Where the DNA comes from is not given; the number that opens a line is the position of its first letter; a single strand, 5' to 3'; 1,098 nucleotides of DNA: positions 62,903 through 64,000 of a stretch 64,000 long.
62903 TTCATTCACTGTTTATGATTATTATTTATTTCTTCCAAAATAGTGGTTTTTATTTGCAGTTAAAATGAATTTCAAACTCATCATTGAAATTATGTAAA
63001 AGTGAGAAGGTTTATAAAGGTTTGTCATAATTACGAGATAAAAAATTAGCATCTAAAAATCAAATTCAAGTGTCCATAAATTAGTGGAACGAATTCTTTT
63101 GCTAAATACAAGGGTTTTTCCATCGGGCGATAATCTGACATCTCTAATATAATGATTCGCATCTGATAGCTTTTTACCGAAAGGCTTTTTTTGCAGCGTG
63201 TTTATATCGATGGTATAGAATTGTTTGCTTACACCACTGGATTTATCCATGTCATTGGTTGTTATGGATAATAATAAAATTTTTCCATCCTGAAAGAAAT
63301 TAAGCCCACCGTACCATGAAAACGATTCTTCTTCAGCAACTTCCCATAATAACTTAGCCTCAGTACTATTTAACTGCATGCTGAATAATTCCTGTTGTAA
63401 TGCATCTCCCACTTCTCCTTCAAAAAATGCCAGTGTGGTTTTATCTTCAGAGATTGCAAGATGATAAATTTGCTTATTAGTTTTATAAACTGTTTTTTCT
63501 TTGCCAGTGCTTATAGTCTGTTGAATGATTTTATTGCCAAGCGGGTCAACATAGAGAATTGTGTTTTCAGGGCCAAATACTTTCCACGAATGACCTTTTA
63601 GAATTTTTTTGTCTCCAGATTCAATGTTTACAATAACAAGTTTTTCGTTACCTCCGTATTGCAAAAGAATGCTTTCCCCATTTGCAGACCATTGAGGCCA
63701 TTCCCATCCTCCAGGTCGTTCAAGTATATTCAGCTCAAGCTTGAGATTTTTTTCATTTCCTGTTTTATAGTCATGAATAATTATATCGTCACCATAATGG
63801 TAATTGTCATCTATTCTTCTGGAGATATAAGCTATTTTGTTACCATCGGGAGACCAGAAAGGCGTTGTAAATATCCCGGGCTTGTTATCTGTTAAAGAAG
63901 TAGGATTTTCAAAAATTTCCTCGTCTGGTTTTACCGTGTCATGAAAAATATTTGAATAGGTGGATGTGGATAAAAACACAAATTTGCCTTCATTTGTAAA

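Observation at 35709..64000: Iterated kinase / regulator / secreted TPR-propeller array (four or more paralogous three-component modules, about 28 kb)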

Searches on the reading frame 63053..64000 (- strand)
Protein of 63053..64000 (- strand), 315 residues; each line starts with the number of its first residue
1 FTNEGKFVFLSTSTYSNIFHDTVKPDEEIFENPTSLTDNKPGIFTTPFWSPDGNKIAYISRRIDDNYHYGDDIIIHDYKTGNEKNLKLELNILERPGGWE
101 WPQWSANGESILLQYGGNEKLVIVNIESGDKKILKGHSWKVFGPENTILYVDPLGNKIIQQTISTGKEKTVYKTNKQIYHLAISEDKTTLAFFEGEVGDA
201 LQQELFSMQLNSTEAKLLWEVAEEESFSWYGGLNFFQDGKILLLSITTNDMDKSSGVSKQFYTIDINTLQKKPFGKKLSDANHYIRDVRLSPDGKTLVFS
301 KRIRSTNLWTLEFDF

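Call 5: search_protein_families(library=pfam, proteins=[window:63053-64000:-], max_evalue=0.01)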
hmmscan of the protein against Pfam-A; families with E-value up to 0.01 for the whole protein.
window:63053-64000:- (315 aa): 3 families
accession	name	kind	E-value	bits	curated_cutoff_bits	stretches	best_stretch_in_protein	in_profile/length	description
PF07676.18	PD40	-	1.8e-12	47.3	20.9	1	39-63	6-30/38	WD40-like Beta Propeller Repeat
PF00930.27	DPPIV_N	-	2.4e-05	23.7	22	0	256-310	20-67/354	Dipeptidyl peptidase IV (DPP IV) N-terminal region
PF25174.1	Beta-prop_THOC3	-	0.0041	16.6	305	0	48-138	95-171/272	THOC3 beta-propeller domain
